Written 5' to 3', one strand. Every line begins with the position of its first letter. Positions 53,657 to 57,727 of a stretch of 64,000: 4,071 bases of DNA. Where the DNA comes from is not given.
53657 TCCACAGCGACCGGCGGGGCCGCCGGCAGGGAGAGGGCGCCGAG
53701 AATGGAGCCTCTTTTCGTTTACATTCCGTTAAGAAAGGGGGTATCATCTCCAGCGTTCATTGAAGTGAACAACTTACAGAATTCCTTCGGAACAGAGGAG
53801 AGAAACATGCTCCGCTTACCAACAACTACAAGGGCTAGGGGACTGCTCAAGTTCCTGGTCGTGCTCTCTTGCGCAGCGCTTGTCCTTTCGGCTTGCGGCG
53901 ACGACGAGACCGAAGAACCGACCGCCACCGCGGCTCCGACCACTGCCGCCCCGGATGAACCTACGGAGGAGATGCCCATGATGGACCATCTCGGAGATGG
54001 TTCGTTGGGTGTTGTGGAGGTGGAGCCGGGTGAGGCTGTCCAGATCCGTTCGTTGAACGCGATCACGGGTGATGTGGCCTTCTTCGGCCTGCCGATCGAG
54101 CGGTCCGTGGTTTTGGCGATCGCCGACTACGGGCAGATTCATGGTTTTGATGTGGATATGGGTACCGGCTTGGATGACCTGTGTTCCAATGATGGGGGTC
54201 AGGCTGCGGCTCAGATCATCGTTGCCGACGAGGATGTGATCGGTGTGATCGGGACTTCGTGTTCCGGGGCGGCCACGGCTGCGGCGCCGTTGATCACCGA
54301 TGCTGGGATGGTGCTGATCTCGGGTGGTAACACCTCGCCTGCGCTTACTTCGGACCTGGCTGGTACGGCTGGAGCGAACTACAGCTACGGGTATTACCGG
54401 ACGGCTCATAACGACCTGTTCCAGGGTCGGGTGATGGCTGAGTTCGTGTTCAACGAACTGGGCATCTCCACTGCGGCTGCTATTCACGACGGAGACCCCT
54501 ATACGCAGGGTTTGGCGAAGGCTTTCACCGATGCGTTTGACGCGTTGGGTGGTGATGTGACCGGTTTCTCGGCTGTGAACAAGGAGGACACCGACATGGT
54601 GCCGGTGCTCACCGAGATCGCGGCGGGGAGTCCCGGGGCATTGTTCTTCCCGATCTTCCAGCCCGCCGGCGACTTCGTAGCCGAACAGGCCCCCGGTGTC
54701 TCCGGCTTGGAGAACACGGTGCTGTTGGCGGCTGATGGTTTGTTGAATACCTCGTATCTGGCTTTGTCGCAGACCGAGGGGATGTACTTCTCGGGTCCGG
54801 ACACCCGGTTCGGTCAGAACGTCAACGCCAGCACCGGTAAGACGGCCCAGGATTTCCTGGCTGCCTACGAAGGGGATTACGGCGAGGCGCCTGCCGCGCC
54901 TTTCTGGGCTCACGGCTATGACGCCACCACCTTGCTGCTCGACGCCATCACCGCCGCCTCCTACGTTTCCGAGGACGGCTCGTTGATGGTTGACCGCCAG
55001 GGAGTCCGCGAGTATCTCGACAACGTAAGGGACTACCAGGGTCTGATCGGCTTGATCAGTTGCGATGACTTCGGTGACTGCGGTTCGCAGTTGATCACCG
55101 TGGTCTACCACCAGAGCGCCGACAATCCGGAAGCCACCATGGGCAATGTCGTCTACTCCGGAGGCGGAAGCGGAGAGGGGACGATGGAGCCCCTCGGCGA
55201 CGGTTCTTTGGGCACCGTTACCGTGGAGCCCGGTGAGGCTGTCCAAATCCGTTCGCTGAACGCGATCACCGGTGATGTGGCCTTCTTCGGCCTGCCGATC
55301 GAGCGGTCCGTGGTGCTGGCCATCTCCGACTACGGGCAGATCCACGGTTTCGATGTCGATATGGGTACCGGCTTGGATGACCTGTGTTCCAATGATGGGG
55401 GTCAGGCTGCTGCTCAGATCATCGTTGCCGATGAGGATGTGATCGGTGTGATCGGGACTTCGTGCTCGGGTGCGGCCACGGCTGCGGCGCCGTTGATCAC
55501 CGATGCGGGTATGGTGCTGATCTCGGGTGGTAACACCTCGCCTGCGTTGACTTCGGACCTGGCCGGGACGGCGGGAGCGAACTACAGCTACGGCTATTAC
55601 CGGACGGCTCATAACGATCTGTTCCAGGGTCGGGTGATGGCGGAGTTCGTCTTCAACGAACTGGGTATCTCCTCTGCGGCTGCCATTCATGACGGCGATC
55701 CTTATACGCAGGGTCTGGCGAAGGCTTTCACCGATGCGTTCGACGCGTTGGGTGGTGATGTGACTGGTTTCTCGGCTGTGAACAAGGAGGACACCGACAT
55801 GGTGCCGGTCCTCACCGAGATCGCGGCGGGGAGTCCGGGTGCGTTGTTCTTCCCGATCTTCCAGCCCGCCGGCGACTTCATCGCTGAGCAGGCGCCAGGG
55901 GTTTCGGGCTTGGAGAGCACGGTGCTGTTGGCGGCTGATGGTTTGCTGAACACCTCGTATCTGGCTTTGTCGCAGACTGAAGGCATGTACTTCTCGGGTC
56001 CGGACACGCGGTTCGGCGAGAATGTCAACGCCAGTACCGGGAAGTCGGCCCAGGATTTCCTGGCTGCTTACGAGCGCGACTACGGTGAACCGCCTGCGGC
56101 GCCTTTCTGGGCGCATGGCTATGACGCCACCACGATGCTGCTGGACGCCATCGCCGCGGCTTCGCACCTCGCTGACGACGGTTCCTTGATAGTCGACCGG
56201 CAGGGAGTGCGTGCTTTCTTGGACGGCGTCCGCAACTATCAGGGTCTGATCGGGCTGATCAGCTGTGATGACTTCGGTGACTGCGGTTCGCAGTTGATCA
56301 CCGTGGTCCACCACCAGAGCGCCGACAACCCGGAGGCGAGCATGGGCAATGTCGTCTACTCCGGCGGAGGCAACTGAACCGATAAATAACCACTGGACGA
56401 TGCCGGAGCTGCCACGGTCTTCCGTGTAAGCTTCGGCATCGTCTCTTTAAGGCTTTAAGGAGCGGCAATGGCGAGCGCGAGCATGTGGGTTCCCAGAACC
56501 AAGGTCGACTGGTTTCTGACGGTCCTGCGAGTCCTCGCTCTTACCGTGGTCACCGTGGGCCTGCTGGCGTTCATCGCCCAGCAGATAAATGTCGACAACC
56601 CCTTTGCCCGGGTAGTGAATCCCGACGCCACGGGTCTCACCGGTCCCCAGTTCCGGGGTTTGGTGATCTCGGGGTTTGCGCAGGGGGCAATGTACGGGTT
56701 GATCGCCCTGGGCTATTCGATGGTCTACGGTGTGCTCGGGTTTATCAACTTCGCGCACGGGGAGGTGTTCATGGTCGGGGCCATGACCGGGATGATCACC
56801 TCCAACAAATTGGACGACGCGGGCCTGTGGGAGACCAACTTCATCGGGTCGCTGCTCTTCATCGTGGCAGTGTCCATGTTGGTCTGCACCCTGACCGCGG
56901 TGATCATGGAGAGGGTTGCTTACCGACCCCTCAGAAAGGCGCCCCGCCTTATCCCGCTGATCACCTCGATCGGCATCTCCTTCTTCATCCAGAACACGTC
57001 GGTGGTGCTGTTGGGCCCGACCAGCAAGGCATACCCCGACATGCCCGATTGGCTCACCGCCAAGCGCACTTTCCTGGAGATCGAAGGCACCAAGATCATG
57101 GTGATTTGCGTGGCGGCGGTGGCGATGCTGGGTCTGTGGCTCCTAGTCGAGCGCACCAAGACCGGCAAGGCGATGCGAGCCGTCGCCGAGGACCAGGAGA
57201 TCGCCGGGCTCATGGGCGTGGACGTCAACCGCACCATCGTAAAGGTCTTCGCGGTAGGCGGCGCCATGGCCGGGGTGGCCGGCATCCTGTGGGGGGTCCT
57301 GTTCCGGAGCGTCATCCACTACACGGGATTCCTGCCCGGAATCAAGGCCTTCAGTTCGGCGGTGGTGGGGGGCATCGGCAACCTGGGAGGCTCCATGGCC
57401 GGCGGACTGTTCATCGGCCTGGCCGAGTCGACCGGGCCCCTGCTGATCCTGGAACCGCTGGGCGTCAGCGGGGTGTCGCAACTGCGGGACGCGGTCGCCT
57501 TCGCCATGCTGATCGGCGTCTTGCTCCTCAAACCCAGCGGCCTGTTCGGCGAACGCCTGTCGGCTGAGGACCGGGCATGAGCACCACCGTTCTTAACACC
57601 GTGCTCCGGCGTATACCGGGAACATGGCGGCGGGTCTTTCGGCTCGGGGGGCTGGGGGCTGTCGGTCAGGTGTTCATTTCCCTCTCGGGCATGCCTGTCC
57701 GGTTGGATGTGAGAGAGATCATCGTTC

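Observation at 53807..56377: In-frame tandem duplication creating a double LivJ-type substrate-binding lipoprotein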

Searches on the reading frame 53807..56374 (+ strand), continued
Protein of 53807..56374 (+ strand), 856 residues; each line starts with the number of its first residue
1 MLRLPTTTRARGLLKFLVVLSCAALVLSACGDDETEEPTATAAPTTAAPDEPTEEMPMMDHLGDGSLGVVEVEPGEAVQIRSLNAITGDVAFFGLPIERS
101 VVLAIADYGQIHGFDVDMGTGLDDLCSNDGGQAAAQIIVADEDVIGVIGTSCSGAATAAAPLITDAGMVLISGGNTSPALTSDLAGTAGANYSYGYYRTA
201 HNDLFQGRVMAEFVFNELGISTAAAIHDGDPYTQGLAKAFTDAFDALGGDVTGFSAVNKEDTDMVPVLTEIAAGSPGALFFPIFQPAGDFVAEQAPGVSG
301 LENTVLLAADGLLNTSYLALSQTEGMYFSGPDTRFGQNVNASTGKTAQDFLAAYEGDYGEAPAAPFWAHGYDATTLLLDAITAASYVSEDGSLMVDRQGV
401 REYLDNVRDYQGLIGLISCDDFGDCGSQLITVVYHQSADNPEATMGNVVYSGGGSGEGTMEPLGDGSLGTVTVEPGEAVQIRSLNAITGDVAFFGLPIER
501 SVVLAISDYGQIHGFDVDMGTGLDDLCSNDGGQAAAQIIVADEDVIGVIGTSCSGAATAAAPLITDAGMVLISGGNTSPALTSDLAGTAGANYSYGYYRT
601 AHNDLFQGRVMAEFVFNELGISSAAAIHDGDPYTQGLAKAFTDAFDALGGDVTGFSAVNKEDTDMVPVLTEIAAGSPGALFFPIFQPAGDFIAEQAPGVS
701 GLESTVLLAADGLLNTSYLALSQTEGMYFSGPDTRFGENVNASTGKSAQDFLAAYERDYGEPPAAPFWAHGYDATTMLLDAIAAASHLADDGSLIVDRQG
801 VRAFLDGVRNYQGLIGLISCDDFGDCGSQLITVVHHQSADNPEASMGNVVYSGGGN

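Call 57: fold_search(model_id=the predicted structure, library=pdb)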
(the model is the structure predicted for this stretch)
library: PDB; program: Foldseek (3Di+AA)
matches with E <= 10: 1779; with E <= 0.001: 1013
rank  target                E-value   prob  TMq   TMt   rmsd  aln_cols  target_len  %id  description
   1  3td9                  1.0e-22  1.00  0.37  0.86   3.0       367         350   24  Crystal structure of a Leucine binding protein LivK (TM1135) from Thermotoga maritima MSB8 at 1.90 A resolution (released 2011-09-07)
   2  1z15                  9.1e-22  1.00  0.31  0.65   6.3       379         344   22  Crystal structure analysis of periplasmic Leu/Ile/Val-binding protein in superopen form (released 2005-10-04)
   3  1usg                  1.4e-21  1.00  0.29  0.60   7.3       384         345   23  L-leucine-binding protein, apo form (released 2003-12-18)
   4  2lbp                  1.9e-21  1.00  0.32  0.71   5.6       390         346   22  STRUCTURE OF THE L-LEUCINE-BINDING PROTEIN REFINED AT 2.4 ANGSTROMS RESOLUTION AND COMPARISON WITH THE LEU(SLASH)ILE(SLA (released 1989-07-12)
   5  4gnr                  7.0e-21  1.00  0.36  0.84   3.5       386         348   21  1.0 Angstrom resolution crystal structure of the branched-chain amino acid transporter substrate binding protein LivJ fr (released 2012-09-05)
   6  2liv                  1.2e-20  1.00  0.32  0.70   5.4       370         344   22  PERIPLASMIC BINDING PROTEIN STRUCTURE AND FUNCTION. REFINED X-RAY STRUCTURES OF THE LEUCINE/ISOLEUCINE/VALINE-BINDING PR (released 1989-07-12)
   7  4n0q_B                2.4e-20  1.00  0.36  0.85   3.4       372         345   23  Crystal Structure of an ABC transporter, substrate-binding protein from Brucella melitensis 16M in complex with L-Leuc (released 2013-11-06)
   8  4n0q_A                2.6e-20  1.00  0.36  0.87   2.6       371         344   23  Crystal Structure of an ABC transporter, substrate-binding protein from Brucella melitensis 16M in complex with L-Leuc (released 2013-11-06)
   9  9jti                  2.6e-20  1.00  0.35  0.51   3.1       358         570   23  X-ray structure of NeIle indicator complexed with isoleucine (released 2024-12-25)
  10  3ipc                  2.9e-20  1.00  0.36  0.85   2.7       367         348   22  Structure of ATU2422-GABA F77A mutant receptor in complex with leucine (released 2010-07-14)
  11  3ip5                  3.8e-20  1.00  0.36  0.85   3.0       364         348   23  Structure of Atu2422-GABA receptor in complex with alanine (released 2010-07-14)
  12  3hut                  9.4e-20  1.00  0.32  0.70   5.9       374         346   23  Crystal structure of a putative branched-chain amino acid ABC transporter from Rhodospirillum rubrum (released 2009-06-30)
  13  4nv3_A                2.8e-19  1.00  0.36  0.80   5.0       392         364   16  The crystal structure of a solute-binding protein (N280D mutant) from Anabaena variabilis ATCC 29413 in complex with v (released 2013-12-11)
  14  7ylt_A                2.9e-19  1.00  0.35  0.78   4.3       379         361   19  Structure of a bacteria protein (released 2023-06-14)
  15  3tx6                  5.1e-19  1.00  0.36  0.81   3.7       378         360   18  The Structure of a putative ABC-transporter periplasmic component from Rhodopseudomonas palustris (released 2011-11-09)
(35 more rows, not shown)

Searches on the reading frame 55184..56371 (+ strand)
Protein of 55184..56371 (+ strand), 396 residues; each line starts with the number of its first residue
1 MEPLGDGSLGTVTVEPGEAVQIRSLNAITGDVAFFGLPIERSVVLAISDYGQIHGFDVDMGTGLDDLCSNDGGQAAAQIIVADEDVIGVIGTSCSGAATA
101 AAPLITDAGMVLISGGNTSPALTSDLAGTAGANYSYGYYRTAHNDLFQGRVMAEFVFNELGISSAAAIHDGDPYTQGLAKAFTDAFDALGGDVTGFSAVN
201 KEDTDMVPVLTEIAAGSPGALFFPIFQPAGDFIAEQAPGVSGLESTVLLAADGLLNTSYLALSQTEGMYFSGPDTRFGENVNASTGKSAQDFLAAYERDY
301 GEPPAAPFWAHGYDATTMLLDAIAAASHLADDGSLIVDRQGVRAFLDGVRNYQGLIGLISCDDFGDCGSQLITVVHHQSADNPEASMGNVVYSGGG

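Call 52: search_solved_structures(query=window:55184-56371:+, max_evalue=1e-10, show_alignments=4)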
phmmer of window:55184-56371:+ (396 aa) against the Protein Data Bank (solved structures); distinct sequences matched with E-value up to 1e-10: 8.
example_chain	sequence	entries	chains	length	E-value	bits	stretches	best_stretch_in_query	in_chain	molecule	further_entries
3td9_A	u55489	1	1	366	6e-22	81.6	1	19-381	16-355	Branched chain amino acid ABC transporter, periplasmic amino acid-binding protein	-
4n0q_A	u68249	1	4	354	1.4e-16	63.9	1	25-369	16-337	Leu/Ile/Val-binding protein homolog 3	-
2lbp_A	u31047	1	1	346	2.1e-15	60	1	20-307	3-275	LEUCINE-BINDING PROTEIN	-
1usg_A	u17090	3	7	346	8.1e-15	58.1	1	23-307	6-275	LEUCINE-SPECIFIC BINDING PROTEIN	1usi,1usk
4gnr_A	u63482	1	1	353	3.4e-14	56.1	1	29-329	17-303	ABC transporter substrate-binding protein-branched chain amino acid transport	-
2liv_A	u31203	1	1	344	1.4e-11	47.5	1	20-274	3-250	LEUCINE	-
1z15_A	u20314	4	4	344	2.1e-11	46.9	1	20-274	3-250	Leu/Ile/Val-binding protein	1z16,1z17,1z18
4mlc_A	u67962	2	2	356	2.2e-11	46.8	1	43-370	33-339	Extracellular ligand-binding receptor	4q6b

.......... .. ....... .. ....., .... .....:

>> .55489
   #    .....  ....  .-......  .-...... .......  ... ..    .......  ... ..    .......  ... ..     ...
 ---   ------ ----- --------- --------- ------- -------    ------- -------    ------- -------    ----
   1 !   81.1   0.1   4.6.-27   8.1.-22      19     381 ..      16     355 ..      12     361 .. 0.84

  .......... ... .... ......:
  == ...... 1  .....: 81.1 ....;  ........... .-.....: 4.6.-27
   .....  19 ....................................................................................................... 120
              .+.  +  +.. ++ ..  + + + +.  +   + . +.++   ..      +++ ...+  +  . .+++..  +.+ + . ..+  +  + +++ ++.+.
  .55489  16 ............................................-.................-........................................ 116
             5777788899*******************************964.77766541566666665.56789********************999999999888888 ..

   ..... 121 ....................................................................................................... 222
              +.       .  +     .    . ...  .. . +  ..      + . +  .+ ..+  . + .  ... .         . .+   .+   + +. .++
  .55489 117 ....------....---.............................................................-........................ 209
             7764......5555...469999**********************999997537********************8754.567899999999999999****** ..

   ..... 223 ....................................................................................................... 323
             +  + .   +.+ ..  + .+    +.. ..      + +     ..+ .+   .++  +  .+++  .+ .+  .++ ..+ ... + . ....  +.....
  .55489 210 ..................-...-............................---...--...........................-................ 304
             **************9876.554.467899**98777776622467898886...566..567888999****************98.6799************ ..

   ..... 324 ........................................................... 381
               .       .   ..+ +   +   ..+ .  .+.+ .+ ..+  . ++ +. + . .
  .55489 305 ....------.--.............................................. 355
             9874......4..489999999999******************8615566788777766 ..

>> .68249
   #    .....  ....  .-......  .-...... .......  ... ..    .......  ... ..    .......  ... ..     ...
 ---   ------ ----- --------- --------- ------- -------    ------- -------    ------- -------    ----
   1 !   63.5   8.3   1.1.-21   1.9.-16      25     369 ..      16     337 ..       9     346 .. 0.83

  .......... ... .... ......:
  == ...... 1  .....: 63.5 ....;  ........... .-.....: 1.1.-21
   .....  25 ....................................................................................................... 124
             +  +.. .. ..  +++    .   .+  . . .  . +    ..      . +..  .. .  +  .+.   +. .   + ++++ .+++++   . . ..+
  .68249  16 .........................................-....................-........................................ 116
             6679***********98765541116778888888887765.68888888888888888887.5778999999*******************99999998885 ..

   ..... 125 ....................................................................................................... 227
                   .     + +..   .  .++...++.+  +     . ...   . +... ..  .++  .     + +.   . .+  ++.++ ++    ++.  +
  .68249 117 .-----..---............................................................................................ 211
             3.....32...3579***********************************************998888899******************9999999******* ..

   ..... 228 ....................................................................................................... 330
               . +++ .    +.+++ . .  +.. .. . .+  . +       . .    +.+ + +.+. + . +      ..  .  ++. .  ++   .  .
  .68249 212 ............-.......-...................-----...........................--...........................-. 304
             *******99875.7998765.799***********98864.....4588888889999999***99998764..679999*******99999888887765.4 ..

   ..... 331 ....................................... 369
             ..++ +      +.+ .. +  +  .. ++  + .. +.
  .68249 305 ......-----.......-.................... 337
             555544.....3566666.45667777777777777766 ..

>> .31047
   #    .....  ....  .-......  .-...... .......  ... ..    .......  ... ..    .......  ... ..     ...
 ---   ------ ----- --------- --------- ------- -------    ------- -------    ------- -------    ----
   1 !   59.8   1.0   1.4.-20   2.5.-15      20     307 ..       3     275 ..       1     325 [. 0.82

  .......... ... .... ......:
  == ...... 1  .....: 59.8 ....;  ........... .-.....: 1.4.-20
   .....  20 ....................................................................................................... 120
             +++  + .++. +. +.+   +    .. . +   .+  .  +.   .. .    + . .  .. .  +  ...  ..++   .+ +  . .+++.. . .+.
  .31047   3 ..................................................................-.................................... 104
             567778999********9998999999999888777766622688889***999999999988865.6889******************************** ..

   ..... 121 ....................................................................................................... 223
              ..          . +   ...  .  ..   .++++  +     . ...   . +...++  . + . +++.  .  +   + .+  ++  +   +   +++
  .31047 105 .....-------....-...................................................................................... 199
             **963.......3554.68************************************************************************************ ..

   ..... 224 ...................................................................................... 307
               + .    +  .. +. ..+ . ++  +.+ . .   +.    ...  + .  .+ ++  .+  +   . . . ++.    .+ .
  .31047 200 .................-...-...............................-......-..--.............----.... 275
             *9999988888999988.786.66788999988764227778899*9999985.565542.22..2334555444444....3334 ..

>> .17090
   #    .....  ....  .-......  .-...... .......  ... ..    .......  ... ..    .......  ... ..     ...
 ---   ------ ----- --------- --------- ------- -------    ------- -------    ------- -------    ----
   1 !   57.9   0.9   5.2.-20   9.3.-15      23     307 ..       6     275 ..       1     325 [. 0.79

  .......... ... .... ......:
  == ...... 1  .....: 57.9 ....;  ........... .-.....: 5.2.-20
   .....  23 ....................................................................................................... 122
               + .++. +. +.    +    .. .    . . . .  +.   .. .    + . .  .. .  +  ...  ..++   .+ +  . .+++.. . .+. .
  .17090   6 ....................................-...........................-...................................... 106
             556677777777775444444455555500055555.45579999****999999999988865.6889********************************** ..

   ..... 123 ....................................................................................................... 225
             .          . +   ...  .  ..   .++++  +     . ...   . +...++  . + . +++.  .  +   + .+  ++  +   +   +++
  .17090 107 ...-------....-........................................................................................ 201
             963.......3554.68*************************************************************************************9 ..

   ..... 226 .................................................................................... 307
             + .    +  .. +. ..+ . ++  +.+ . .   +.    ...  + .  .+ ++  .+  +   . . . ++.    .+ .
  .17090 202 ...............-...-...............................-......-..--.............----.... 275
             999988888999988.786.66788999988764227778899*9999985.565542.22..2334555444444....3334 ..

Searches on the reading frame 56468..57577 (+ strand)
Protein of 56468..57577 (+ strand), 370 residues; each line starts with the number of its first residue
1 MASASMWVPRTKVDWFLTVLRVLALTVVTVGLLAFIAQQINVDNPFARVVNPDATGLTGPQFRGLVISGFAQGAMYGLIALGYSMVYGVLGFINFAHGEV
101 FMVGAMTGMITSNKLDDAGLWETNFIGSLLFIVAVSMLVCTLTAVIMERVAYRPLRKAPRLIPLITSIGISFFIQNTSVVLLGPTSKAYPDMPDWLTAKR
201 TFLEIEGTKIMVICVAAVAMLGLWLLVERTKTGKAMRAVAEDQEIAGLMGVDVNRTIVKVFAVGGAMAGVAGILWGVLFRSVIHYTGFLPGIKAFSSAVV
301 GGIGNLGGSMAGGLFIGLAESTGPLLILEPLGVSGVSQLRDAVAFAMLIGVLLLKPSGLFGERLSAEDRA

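Call 6: search_protein_families(library=pfam, proteins=[window:56468-57577:+])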
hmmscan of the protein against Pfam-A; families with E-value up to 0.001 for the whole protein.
window:56468-57577:+ (370 aa): 1 family
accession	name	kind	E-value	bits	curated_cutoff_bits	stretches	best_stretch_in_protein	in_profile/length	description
PF02653.21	BPD_transp_2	-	2.5e-43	148.6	26.8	1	67-352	3-269/269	Branched-chain amino acid transport system / permease component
